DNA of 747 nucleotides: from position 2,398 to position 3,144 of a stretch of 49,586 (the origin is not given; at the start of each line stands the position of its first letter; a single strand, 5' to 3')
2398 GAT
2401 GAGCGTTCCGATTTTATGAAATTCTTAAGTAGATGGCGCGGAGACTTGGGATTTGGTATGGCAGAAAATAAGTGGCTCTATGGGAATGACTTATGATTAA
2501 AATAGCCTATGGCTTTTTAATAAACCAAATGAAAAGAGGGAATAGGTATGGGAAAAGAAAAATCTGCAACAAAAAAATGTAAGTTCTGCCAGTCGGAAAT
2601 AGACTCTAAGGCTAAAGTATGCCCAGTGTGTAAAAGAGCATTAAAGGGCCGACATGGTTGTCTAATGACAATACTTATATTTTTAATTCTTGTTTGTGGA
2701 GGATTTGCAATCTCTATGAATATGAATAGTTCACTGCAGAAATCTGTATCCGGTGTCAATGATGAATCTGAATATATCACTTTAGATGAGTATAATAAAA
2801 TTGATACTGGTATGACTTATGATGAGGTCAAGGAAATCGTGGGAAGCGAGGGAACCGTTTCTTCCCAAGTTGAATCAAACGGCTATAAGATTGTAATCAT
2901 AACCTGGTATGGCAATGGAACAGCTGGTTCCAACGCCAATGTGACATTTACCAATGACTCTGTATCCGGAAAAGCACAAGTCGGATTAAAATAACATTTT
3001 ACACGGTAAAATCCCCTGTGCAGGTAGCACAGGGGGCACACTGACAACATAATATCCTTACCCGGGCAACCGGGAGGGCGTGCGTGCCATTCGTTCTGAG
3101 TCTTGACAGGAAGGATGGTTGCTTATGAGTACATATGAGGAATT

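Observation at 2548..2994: Lysogeny-region moron: zinc-ribbon, single TM, extracytoplasmic BLIP-like domain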

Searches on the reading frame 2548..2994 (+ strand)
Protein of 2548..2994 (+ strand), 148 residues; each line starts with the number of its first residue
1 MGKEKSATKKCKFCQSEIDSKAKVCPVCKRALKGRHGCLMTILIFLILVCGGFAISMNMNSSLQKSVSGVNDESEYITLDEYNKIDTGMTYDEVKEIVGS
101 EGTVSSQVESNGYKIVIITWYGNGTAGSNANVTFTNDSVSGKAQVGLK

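Call 3: search_protein_families(library=pfam, proteins=[window:2548-2994:+], max_evalue=1)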
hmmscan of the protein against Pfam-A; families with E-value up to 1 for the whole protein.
window:2548-2994:+ (148 aa): 16 families
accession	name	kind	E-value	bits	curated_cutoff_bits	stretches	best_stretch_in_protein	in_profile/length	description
PF12978.13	DUF3862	-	4.6e-10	40.1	25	1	55-147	64-159/159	Domain of Unknown Function with PDB structure (DUF3862)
PF07467.17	BLIP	-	4.6e-07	30.9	26.7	2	79-147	2-67/123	Beta-lactamase inhibitor (BLIP)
PF12773.13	DZR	-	0.002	18.7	27.3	1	11-33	1-23/45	Double zinc ribbon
PF04355.18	BamE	-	0.016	15.4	23.2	1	76-114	3-40/71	Outer membrane protein assembly factor BamE domain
PF13786.12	DUF4179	-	0.018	15.9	30.1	1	41-117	10-76/94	Domain of unknown function (DUF4179)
PF17120.11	zf-RING_16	-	0.024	14.7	27.4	1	7-29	3-25/57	RING/Ubox like zinc-binding domain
PF07191.17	Zn_ribbon_6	-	0.048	14.1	25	1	4-38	12-45/67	Double zinc ribbon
PF17032.10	Zn_ribbon_15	-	0.097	13.9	28.9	1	5-29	49-73/73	zinc-ribbon family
PF14570.12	zf-RING_4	-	0.097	12.9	27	1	11-31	25-46/48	RING/Ubox like zinc-binding domain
PF13240.11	Zn_Ribbon_1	-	0.12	12.7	25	1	10-28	1-19/23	zinc-ribbon domain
PF13920.12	zf-C3HC4_3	-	0.13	12.5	27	1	11-33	26-47/49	Zinc finger, C3HC4 type (RING finger)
PF18912.6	DZR_2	-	0.14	12.4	27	1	10-33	9-32/56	Double zinc ribbon domain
PF04423.19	Rad50_zn_hook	-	0.16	12.3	24.3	1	17-33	14-30/52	Rad50 zinc hook motif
PF23091.2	TNFR_ELAPOR1_6th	-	0.16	12.3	33.2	1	2-28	5-32/41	ELAPOR1-like, TNF receptor-like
PF10146.14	zf-C4H2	-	0.31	12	34.5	1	9-33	206-230/240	Zinc finger-containing protein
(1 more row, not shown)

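Call 4: search_protein_families(library=phrogs, proteins=[window:2548-2994:+], max_evalue=0.1)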
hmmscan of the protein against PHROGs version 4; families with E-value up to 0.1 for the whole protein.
window:2548-2994:+ (148 aa): 8 families
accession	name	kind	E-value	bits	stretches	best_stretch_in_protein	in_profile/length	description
phrog_6148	-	moron, auxiliary metabolic gene and host takeover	1e-17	65.6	1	55-148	118-214/214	beta-lactamase-inhibitor protein BLIP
phrog_37750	-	unknown function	1.1e-14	55.2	1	77-148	297-370/370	-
phrog_25008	-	unknown function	5.6e-07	30.5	1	71-145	26-97/267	-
phrog_14275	-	unknown function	2.1e-05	25.3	1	9-94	4-94/178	-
phrog_38187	-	unknown function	0.0067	17.5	1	7-64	2-58/144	-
phrog_6586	-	unknown function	0.048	14.5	1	8-33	3-28/129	-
phrog_31791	-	unknown function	0.056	14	0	31-148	83-212/213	-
phrog_8436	-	unknown function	0.059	14.5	1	4-33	59-88/110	-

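Call 7: search_solved_structures(query=window:2548-2994:+, max_evalue=10, show_alignments=3)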
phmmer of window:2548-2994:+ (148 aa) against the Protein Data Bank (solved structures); distinct sequences matched with E-value up to 10: 10.
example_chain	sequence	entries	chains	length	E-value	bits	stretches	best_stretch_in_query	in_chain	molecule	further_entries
8vd6_A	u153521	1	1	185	0.16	15.2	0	83-102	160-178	CAP REPEAT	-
3gmv_X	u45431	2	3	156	0.3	14.3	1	79-105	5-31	Beta-lactamase inhibitory protein BLIP-I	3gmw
1ofz_A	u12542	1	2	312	0.38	13.9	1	85-142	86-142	FUCOSE-SPECIFIC LECTIN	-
9p3z_A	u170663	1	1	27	0.44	13.7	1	9-31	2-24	Zinc finger C4H2 domain-containing protein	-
3d4e_A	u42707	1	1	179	0.5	13.5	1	57-144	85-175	putative beta-lactamase inhibitor protein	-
8jou_D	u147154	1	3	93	1.1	12.4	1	99-142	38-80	Virion-associated phage protein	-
1iub_A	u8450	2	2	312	1.4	12.1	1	85-142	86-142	Fucose-specific lectin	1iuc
6gke_A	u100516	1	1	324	1.4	12.1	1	85-142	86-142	Fucose-specific lectin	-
5mxc_A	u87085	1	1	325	1.4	12.1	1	85-142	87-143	Fucose-specific lectin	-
9vec_I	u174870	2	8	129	1.8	11.7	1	12-90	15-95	Potassium voltage-gated channel subfamily E member 1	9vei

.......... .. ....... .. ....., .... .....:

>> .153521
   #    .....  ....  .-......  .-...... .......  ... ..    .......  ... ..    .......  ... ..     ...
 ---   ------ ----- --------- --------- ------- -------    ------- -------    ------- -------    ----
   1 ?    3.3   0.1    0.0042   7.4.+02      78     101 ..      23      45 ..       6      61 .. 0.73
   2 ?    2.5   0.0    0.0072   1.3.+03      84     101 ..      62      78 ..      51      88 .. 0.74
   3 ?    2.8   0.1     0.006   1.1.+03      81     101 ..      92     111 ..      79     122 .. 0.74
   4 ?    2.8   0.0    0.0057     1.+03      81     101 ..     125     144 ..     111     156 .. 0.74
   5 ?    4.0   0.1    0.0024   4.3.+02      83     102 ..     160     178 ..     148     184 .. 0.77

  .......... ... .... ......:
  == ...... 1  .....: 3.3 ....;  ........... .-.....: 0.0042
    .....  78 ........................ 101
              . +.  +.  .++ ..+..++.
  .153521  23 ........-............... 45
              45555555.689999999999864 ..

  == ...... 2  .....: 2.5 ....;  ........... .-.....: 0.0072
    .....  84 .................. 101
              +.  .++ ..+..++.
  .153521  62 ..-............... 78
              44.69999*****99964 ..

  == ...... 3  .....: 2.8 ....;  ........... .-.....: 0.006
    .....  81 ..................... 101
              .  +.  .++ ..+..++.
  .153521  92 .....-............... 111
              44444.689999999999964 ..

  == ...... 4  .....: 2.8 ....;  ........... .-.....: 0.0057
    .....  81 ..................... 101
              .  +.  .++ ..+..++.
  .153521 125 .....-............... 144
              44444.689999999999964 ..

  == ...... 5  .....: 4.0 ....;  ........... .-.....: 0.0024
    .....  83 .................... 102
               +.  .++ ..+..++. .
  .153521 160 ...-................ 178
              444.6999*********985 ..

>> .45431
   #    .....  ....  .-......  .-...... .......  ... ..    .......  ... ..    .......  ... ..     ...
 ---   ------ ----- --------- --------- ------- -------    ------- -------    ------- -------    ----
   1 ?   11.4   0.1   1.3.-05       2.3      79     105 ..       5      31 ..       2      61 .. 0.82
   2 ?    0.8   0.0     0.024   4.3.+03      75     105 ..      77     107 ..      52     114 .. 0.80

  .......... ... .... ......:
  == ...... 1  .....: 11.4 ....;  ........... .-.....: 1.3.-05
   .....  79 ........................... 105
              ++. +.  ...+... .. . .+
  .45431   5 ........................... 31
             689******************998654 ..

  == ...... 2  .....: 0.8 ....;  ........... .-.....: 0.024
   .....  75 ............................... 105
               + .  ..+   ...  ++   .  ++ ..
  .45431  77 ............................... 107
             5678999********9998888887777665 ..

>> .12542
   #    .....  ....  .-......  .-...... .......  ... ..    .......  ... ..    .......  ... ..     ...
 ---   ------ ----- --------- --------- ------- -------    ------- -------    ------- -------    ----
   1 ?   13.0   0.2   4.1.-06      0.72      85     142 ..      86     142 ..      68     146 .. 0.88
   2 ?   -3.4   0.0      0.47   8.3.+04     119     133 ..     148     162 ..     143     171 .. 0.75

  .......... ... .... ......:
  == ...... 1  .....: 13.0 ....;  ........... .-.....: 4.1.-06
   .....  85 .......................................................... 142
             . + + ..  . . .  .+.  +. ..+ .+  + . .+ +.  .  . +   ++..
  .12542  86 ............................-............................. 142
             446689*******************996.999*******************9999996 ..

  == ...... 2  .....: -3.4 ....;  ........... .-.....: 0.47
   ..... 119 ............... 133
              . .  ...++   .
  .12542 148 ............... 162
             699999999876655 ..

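Call 8: find_homologous_proteins(query=window:2548-2994:+, max_evalue=0.001)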
Query window:2548-2994:+ (148 aa): 183 proteins with E <= 0.001 among 196 candidates; the best 120 are listed.
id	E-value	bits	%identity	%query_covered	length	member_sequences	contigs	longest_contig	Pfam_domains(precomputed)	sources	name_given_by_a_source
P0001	8.4e-91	319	99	100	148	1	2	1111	PF07467.19,PF12978.14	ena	-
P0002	1.2e-90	318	99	100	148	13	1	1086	PF07467.19,PF12978.14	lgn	-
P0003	1.0e-73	264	80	100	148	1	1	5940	PF07467.19,PF12978.14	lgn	-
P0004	3.1e-71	256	76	100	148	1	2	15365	PF07467.19,PF12978.14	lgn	-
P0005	1.3e-70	254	78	92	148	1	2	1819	PF07467.19,PF12978.14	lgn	-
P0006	5.3e-70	252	75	100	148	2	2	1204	PF07467.19,PF12978.14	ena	-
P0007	5.4e-70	252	74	100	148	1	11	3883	PF07467.19,PF12978.14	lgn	-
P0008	3.2e-69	249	77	100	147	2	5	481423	PF07467.19,PF12978.14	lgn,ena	-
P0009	8.8e-69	248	76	100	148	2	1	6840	PF07467.19,PF12978.14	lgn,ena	-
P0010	1.0e-68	248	76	100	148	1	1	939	PF07467.19,PF12978.14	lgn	-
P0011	1.1e-68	247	75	99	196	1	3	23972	PF13240.12,PF07467.19,PF13920.13,PF12773.14,PF17032.11,PF12978.14,PF13248.12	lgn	-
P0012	1.2e-68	247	76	100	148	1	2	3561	PF07467.19,PF12978.14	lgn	-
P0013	1.3e-68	247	76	100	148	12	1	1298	PF07467.19,PF12978.14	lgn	-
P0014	1.7e-68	247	75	100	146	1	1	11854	PF07467.19,PF12978.14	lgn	-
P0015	4.0e-68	246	76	100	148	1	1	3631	PF07467.19,PF12978.14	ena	-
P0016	2.4e-67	243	74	100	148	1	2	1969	PF07467.19,PF12978.14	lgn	-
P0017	4.3e-66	239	74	100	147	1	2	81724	PF07467.19,PF12978.14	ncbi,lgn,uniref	ncbi:DUF3862 domain-containing protein [Lacrimispora sp.]|uniref:DUF3862 domain-containing protein n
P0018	5.5e-66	239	72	100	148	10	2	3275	PF07467.19,PF12978.14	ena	-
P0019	3.8e-65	236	72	100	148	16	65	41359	PF07467.19,PF12978.14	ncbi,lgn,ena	-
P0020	1.5e-64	234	71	100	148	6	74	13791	PF07467.19,PF12978.14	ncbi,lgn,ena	-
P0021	3.2e-64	233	70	100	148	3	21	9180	PF07467.19,PF12978.14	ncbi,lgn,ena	-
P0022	5.2e-64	232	70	100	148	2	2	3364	PF07467.19,PF12978.14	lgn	-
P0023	1.9e-63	230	74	100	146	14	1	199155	PF07467.19,PF12978.14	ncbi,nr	ncbi:DUF3862 domain-containing protein [Lacrimispora amygdalina]|nr:DUF3862 domain-containing protei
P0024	5.1e-63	229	71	100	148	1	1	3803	PF07467.19,PF12978.14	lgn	-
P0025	7.4e-63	229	71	94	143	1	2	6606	PF07467.19,PF12978.14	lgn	-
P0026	2.0e-62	227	70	97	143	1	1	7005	PF07467.19,PF12978.14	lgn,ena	-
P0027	5.0e-62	226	71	100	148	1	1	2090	PF07467.19,PF12978.14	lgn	-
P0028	3.4e-61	223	71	95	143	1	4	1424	PF07467.19,PF12978.14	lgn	-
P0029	5.5e-60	219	68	97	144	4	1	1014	PF07467.19,PF12978.14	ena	-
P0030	8.6e-60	219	70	95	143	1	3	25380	PF07467.19,PF12978.14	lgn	-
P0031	9.2e-60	218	70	95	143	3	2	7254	PF07467.19,PF12978.14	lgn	-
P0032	3.9e-59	216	68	97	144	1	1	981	PF07467.19,PF12978.14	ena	-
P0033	4.9e-59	216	68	95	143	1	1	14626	PF07467.19,PF12978.14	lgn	-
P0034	5.7e-59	216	68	97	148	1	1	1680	PF07467.19,PF12978.14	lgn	-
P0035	7.6e-59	216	66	97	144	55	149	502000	PF07467.19,PF12978.14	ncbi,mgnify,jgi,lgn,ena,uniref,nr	ncbi:DUF3862 domain-containing protein [Eubacterium ventriosum]|mgnify:FL=1|jgi:hypothetical protein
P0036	1.1e-58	215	70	99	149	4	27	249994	PF07467.19,PF12978.14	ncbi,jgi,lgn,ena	-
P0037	1.4e-58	215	67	97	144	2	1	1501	PF07467.19,PF12978.14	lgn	-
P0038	9.9e-58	212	66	97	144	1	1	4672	PF07467.19,PF12978.14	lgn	-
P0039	1.3e-57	212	67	97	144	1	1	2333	PF07467.19,PF12978.14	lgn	-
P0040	2.5e-57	211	65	97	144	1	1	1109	PF07467.19,PF12978.14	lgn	-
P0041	3.4e-57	210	66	95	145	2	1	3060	PF07467.19,PF12978.14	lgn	-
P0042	7.2e-57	209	65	97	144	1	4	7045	PF07467.19,PF12978.14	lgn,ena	-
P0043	1.7e-56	208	65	97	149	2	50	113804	PF07467.19,PF12978.14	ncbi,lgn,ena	-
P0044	3.5e-56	207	65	97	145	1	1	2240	PF07467.19,PF12978.14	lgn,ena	-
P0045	4.5e-56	207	67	95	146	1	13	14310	PF07467.19,PF12978.14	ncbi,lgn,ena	-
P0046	6.4e-56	206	70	95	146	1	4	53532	PF07467.19,PF12978.14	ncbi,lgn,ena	-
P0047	1.3e-55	205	66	97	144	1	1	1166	PF07467.19,PF12978.14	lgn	-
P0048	1.6e-55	205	69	95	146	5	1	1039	PF07467.19,PF12978.14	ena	-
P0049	1.9e-55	204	64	97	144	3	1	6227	PF07467.19,PF12978.14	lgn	-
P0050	2.8e-55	204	67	97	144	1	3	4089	PF07467.19,PF12978.14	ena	-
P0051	1.2e-54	202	66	97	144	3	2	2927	PF07467.19,PF12978.14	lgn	-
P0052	3.0e-54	201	68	95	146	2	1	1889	PF07467.19,PF12978.14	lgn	-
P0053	3.2e-54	201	69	95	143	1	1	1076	PF07467.19,PF12978.14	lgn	-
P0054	6.4e-54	200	69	95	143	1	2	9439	PF07467.19,PF12978.14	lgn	-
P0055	8.0e-54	199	64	97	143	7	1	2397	PF07467.19,PF12978.14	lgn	-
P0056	8.4e-54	199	64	95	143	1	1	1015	PF07467.19,PF12978.14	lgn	-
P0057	9.1e-54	199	65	95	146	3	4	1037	PF07467.19,PF12978.14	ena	-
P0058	9.3e-54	199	65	95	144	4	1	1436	PF07467.19,PF12978.14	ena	-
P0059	9.6e-54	199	67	95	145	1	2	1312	PF07467.19,PF12978.14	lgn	-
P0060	1.3e-53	199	64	95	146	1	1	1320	PF07467.19,PF12978.14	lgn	-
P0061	1.4e-53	198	67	95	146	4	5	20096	PF07467.19,PF12978.14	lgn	-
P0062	1.7e-53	198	64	97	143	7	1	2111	PF07467.19,PF12978.14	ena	-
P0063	2.9e-53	197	61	95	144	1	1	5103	PF07467.19,PF12978.14,PF13248.12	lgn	-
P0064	3.6e-53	197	65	95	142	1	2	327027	PF07467.19,PF12978.14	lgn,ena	-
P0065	4.2e-53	197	61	97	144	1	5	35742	PF07467.19,PF12978.14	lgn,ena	-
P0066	4.6e-53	197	64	95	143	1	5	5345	PF07467.19,PF12978.14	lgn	-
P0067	5.5e-53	197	64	95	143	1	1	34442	PF07467.19,PF12978.14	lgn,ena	-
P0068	6.0e-53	196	67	95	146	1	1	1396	PF07467.19,PF12978.14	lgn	-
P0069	6.4e-53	196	66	95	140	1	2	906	PF07467.19,PF12978.14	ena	-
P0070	9.5e-53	196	64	95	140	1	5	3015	PF07467.19,PF12978.14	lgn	-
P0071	9.6e-53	196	66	95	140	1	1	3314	PF07467.19,PF12978.14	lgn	-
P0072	1.1e-52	196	64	95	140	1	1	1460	PF07467.19,PF12978.14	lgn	-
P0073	1.2e-52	195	65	97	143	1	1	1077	PF07467.19,PF12978.14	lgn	-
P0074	1.3e-52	195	63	95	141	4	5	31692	PF07467.19,PF12978.14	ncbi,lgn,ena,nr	ncbi:MAG: DUF3862 domain-containing protein [Butyricicoccus pullicaecorum]|nr:DUF3862 domain-contain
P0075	1.7e-52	195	63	99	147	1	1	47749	PF07467.19,PF12978.14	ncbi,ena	-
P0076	2.5e-52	194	66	95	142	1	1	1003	PF07467.19,PF12978.14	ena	-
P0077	2.5e-52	194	64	95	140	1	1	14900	PF07467.19,PF12978.14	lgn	-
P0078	2.6e-52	194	64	95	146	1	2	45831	PF07467.19,PF12978.14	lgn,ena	-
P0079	2.7e-52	194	62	95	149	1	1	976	PF07467.19,PF12978.14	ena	-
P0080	2.9e-52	194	66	95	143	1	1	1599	PF07467.19,PF12978.14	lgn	-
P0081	3.7e-52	194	62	93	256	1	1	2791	PF18912.7,PF13240.12,PF07467.19,PF12773.14,PF17032.11,PF12978.14,PF10571.16,PF13248.12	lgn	-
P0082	4.2e-52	194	64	95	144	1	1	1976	PF07467.19,PF12978.14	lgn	-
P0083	4.8e-52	193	61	100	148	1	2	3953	PF07467.19,PF12978.14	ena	-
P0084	5.2e-52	193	64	95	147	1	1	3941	PF07467.19,PF12978.14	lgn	-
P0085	9.9e-52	192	62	95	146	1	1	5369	PF07467.19,PF12978.14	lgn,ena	-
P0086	1.7e-51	192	65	95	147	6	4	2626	PF07467.19,PF12978.14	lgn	-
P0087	1.7e-51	192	59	95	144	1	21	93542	PF13240.12,PF07467.19,PF12978.14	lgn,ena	-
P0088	1.8e-51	192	62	95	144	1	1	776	PF07467.19,PF12978.14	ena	-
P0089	2.8e-51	191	61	95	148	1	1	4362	PF07467.19,PF12978.14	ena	-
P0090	4.0e-51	190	60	95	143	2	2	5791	PF07467.19,PF12978.14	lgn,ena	-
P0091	1.3e-50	189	61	98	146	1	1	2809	PF07467.19,PF12978.14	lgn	-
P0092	1.3e-50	189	60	94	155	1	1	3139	PF07467.19,PF12978.14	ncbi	-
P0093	1.3e-50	189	63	95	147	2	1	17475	PF07467.19,PF12978.14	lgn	-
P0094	2.4e-50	188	64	95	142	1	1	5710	PF07467.19,PF12978.14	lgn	-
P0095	2.8e-50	188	59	97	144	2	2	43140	PF07467.19,PF12978.14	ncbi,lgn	-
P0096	7.8e-50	186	64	95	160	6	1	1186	PF07467.19,PF12978.14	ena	-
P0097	1.0e-49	186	60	95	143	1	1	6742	PF07467.19,PF12978.14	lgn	-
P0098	1.2e-49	186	62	95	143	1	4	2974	PF07467.19,PF12978.14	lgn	-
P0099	2.6e-49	185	61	93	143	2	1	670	PF07467.19,PF12978.14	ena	-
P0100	3.3e-49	184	59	100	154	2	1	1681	PF07467.19,PF12978.14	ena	-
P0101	3.4e-49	184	65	95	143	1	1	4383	PF07467.19,PF12978.14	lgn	-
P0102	8.0e-49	183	64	95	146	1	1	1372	PF07467.19,PF12978.14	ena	-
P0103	1.7e-48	182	62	97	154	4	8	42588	PF07467.19,PF12978.14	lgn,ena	-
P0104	1.8e-48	182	99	62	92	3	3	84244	PF07467.19,PF12978.14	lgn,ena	-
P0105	1.9e-48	182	63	95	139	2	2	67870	PF07467.19,PF12978.14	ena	-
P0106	4.2e-48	181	61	95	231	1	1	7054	PF07467.19,PF12978.14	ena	-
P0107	5.6e-48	180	60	100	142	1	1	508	PF07467.19,PF12978.14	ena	-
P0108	5.9e-48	180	62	94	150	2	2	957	PF13240.12,PF07467.19,PF12978.14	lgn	-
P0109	1.8e-47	179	59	95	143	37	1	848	PF07467.19,PF12978.14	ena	-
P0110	2.2e-47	178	59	92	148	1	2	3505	PF07467.19,PF12978.14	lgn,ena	-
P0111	2.3e-47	178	63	91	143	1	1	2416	PF07467.19,PF12978.14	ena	-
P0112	2.5e-47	178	60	95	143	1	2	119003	PF07467.19,PF12978.14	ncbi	-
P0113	5.6e-47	177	61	95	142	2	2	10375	PF07467.19,PF12978.14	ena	-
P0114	7.6e-47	177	59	96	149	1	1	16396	PF13240.12,PF07467.19,PF12978.14,PF13248.12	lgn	-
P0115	7.9e-47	177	58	96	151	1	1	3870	PF13240.12,PF07467.19,PF12978.14,PF13248.12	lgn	-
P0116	1.7e-46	175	57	97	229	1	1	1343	PF07467.19,PF12978.14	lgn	-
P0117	2.6e-46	175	59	96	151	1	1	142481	PF13240.12,PF07467.19,PF12978.14,PF10571.16,PF13248.12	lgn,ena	-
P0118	3.2e-46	175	61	95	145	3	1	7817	PF04355.19,PF07467.19,PF12978.14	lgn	-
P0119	9.4e-46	173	60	96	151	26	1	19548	PF13240.12,PF07467.19,PF12978.14,PF13248.12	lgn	-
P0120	9.9e-46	173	57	95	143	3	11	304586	PF07467.19,PF12978.14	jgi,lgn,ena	-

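Call 9: search_dna_similar(query=window:2548-2994:+, collection=phages, mode=protein, max_evalue=0.001, max_rows=30)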
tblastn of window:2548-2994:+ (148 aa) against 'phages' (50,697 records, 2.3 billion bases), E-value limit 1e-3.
Records with a match: 31; places in all: 31; records where one place covers at least 80% of the query: 0.
Best place of each record, by identity: <60% 31.
By first word of the organism name: Paenibacillus 15; Bacillus 12; Exiguobacterium 1; Bacteriophage 1; Clostridium 1; Dulem 1.
By host as written in the record: Paenibacillus larvae 9; Bacillus cereus 4; Bacillus anthracis 3; Bacillus anthracis Sterne 2; Bacillus cereus VKM B-370 2; Paenibacillus larvae 2006 2; Paenibacillus larvae ATCC 9545 2; Exiguobacterium alkaliphilum 1; and 6 more.
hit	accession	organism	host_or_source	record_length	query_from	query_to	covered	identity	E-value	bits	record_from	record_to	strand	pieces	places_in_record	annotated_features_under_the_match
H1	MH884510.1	Exiguobacterium phage vB_EalM-137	Exiguobacterium alkaliphilum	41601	38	147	74%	31.9%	6e-7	53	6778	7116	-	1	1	hypothetical protein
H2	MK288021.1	Bacillus phage pW2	Bacillus cereus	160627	77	148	49%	47.3%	2e-11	66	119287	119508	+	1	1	hypothetical protein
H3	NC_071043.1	Bacillus phage pW2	Bacillus cereus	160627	77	148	49%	47.3%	2e-11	66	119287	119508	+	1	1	hypothetical protein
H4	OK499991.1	Bacillus phage vB_BanS_Sophrita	Bacillus anthracis Sterne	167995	77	148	49%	47.3%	2e-11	66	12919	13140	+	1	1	DUF3862 domain-containing protein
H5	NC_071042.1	Bacillus phage vB_BanS_Sophrita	Bacillus anthracis Sterne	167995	77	148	49%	47.3%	2e-11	66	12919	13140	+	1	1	DUF3862 domain-containing protein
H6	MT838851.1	Bacteriophage sp.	human fecal samples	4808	77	148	49%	46.7%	9e-12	67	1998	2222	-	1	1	record has no annotation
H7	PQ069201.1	Bacillus phage C30-3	Bacillus sp. C30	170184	77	148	49%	45.9%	3e-11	66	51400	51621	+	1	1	record has no annotation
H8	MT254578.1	Bacillus phage Izhevsk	Bacillus cereus VKM B-370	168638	77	148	49%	45.9%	5e-11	65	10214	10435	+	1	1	putative signal peptide-containing lipoprotein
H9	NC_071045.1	Bacillus phage Izhevsk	Bacillus cereus VKM B-370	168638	77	148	49%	45.9%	5e-11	65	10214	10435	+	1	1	putative signal peptide-containing lipoprotein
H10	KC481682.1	Bacillus phage vB_BanS-Tsamsa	Bacillus anthracis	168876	77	148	49%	45.9%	6e-11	65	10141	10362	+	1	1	hypothetical protein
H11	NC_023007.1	Bacillus phage vB_BanS-Tsamsa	Bacillus anthracis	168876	77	148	49%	45.9%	6e-11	65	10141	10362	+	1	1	hypothetical protein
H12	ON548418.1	Bacillus phage vB_BanS-Thrax2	Bacillus anthracis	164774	77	148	49%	44.6%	2e-11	66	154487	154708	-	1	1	DUF3862 family protein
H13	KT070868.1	Bacillus phage PBC5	Bacillus cereus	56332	82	148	45%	46.3%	1e-10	64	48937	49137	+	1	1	putative beta-lactamase-inhibitor domain containing protein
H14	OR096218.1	Bacillus phage vB_BceS-M2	Bacillus cereus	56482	82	148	45%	46.3%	1e-10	64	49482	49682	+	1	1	beta-lactamase-inhibitor domain containing protein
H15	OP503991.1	Paenibacillus phage Lilo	Paenibacillus larvae F1A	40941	77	148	49%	39.7%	2e-7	54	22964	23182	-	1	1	hypothetical protein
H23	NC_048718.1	Paenibacillus phage Jacopo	Paenibacillus larvae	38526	77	148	49%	39.7%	2e-7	54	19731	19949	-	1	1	DUF3862 domain-containing protein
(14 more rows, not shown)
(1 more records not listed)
